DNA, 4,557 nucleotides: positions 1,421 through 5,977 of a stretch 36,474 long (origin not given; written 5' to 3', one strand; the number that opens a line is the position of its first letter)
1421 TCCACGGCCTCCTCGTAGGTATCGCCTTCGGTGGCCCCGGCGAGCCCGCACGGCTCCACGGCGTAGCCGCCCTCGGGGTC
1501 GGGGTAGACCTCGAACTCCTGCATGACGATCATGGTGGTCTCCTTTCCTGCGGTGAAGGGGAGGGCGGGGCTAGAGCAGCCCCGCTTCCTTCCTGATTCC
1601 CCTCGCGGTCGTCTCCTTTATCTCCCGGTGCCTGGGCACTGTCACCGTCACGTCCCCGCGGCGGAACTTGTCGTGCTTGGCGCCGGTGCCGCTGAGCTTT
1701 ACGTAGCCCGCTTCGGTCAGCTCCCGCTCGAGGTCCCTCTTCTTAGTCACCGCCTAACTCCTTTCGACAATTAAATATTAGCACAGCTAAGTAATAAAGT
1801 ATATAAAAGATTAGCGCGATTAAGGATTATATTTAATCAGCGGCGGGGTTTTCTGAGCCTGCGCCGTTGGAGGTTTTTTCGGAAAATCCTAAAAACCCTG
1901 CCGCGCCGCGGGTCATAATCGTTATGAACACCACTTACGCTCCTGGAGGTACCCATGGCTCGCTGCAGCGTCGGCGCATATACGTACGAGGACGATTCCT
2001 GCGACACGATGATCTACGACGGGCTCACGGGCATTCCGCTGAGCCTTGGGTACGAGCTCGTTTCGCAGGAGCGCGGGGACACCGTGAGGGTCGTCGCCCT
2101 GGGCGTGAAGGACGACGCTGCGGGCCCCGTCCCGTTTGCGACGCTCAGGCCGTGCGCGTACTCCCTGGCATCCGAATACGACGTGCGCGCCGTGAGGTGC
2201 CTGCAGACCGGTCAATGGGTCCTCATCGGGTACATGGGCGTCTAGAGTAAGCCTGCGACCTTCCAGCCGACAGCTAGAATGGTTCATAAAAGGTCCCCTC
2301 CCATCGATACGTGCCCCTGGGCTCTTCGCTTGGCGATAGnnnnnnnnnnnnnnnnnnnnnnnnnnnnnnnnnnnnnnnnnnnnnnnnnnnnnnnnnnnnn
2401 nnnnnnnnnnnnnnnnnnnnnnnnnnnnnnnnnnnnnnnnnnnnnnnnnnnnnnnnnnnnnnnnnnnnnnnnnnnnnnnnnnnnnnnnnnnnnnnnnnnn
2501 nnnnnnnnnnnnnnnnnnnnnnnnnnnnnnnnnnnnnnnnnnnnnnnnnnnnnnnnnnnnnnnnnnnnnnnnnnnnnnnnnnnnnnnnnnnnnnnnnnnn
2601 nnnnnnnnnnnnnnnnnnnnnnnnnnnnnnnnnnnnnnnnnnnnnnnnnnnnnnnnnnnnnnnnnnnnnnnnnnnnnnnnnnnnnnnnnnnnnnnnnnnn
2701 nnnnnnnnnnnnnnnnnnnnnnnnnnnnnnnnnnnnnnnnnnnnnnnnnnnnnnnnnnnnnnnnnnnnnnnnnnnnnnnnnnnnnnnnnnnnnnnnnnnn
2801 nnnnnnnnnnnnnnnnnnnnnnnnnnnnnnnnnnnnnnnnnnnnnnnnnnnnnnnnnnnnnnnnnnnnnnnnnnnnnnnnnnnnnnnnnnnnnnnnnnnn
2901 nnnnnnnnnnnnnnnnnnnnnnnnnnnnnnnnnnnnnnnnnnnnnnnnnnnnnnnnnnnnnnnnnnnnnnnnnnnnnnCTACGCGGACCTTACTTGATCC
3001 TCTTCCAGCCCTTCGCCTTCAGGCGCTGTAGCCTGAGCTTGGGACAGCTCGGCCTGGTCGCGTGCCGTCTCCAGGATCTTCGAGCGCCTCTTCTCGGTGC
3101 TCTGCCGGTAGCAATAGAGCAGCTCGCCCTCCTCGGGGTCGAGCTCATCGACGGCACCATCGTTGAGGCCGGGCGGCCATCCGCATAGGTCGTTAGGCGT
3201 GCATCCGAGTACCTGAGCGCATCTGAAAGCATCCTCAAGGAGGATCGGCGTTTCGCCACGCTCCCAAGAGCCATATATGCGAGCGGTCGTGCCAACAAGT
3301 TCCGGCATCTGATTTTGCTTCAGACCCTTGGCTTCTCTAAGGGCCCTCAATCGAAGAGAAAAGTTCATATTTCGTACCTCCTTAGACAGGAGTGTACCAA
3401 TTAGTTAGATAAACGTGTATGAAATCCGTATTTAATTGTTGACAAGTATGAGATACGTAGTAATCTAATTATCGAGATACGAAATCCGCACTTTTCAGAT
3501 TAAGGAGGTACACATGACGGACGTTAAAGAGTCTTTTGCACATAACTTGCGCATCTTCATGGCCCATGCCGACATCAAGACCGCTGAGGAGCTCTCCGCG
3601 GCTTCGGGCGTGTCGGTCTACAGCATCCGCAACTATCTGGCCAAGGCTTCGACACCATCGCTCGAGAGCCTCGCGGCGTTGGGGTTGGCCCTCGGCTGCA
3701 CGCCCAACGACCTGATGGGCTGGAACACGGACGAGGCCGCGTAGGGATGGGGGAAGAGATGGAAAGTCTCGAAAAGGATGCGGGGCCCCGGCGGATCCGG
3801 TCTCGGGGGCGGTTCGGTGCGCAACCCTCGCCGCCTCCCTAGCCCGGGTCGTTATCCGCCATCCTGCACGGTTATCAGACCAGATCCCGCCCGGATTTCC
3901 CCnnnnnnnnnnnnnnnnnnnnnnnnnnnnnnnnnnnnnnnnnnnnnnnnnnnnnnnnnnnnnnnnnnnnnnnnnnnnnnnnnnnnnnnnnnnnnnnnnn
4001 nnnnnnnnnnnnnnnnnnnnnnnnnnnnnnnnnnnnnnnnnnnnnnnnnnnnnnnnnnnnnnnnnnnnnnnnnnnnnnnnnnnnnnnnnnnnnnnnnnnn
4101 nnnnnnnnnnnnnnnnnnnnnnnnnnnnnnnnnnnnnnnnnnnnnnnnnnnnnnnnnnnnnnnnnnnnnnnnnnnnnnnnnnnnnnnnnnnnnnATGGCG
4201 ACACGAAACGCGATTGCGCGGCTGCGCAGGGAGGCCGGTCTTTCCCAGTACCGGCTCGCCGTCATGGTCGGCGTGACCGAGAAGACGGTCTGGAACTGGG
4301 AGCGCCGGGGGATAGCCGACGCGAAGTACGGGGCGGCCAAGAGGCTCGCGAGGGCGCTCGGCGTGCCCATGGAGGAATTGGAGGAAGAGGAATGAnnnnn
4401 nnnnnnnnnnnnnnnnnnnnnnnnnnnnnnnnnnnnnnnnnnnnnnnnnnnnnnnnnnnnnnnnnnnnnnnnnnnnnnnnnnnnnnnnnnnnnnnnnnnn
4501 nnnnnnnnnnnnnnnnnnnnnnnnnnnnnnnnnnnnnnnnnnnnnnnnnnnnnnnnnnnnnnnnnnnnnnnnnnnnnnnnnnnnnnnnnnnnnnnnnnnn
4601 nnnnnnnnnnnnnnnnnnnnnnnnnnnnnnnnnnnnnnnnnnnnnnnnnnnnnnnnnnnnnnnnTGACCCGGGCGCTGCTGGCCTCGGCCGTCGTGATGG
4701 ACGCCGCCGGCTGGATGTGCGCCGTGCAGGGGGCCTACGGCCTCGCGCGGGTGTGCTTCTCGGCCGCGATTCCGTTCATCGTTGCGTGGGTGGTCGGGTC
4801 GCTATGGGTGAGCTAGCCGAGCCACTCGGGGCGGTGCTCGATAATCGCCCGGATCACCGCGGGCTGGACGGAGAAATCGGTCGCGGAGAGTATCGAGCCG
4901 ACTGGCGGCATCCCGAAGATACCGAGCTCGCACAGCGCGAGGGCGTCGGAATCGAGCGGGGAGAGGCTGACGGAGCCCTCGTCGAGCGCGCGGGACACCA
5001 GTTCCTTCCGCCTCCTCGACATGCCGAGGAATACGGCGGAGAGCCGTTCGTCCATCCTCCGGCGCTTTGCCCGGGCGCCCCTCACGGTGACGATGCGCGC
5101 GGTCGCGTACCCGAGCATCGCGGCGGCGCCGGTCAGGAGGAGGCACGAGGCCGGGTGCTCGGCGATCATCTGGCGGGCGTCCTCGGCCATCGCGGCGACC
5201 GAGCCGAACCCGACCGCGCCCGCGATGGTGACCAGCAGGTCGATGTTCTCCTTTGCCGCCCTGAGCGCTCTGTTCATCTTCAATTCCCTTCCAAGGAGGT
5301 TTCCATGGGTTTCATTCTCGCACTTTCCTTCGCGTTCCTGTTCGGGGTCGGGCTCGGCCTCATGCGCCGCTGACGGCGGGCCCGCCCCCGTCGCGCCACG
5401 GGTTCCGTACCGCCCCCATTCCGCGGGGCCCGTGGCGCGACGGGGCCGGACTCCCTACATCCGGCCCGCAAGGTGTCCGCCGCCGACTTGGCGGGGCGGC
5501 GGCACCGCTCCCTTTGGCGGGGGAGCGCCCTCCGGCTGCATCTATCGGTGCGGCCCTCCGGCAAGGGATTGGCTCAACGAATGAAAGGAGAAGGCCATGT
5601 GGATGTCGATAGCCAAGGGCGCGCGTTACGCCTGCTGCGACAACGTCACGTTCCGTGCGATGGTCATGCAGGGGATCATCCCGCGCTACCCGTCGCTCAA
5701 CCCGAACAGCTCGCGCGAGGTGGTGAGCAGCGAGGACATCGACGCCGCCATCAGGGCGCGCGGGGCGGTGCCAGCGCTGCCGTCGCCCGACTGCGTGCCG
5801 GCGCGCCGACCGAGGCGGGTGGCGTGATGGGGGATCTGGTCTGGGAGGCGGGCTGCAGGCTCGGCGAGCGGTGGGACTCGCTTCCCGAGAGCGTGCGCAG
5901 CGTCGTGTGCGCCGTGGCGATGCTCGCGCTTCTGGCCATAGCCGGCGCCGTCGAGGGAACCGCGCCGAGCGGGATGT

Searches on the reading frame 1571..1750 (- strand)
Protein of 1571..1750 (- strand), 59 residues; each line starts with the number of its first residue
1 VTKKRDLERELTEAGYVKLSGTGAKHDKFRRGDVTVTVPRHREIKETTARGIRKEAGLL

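Call 85: search_protein_families(library=pfam, proteins=[window:1571-1750:-], max_evalue=0.001)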
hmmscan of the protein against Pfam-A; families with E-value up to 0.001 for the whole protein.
window:1571-1750:- (59 aa): 1 family
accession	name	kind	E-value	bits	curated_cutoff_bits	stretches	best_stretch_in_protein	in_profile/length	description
PF07927.17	HicA_toxin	-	8.8e-10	39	27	1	5-58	2-58/58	HicA toxin of bacterial toxin-antitoxin,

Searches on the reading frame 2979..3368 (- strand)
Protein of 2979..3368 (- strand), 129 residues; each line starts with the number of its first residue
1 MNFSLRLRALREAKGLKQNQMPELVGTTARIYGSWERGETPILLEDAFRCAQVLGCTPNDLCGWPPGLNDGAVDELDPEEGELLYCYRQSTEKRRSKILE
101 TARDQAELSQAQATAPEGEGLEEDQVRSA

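Call 85: search_protein_families(library=pfam, proteins=[window:2979-3368:-], max_evalue=0.001)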
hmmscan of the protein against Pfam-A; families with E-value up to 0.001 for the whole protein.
window:2979-3368:- (129 aa): 3 families
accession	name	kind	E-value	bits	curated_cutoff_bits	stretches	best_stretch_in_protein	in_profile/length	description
PF01381.28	HTH_3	-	6.8e-11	42.5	23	1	7-61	1-55/55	Helix-turn-helix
PF13560.12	HTH_31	-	1.6e-09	38.3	27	1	3-60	2-60/64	Helix-turn-helix domain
PF12844.13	HTH_19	-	0.00074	19.8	30.2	0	6-44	3-40/64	Helix-turn-helix domain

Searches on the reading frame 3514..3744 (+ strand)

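Call 85: search_protein_families(library=pfam, proteins=[window:3514-3744:+], max_evalue=0.001)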
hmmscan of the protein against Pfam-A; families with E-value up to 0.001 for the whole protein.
window:3514-3744:+ (76 aa): 2 families
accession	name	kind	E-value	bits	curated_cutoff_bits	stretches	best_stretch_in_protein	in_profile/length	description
PF13443.12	HTH_26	-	7.4e-11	42.6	22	1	11-73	1-63/63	Cro/C1-type HTH DNA-binding domain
PF01381.28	HTH_3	-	2.8e-05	24.5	23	1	23-67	11-55/55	Helix-turn-helix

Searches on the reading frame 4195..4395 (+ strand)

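Call 85: search_protein_families(library=pfam, proteins=[window:4195-4395:+], max_evalue=0.001)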
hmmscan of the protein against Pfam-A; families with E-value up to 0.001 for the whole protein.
window:4195-4395:+ (66 aa): 5 families
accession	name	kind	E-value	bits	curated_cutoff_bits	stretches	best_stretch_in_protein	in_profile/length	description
PF13560.12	HTH_31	-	2.1e-10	41.2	27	1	8-64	7-63/64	Helix-turn-helix domain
PF01381.28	HTH_3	-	5.5e-10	39.6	23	1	7-62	1-55/55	Helix-turn-helix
PF15943.11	YdaS_toxin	-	5.2e-06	26.6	30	0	17-42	10-36/65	Bacterial toxin YdaS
PF13384.12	HTH_23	-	1.9e-05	24.8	24.6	1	6-38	9-40/50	Homeodomain-like domain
PF20432.4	Xre-like-HTH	-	0.00079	20.1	25.8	0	6-35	14-42/63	Antitoxin Xre-like helix-turn-helix domain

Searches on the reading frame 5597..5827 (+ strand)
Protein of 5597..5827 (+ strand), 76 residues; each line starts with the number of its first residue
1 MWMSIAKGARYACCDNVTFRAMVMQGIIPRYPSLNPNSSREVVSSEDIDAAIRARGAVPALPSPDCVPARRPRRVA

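Call 10: search_protein_families(library=pfam, proteins=[window:5597-5827:+], max_evalue=0.01)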
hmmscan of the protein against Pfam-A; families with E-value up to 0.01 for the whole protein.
window:5597-5827:+ (76 aa): 0 families

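Call 15: search_protein_families(library=phrogs, proteins=[window:5597-5827:+], max_evalue=0.01)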
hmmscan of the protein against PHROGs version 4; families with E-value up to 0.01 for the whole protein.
window:5597-5827:+ (76 aa): 0 families
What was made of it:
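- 5597..5827 (+): Xis-like small protein of 76 aa. It co-varies with Int1 type A and is absent where Int1 is type B. It has no family match (calls 10, 15), so the Xis assignment is an inference.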
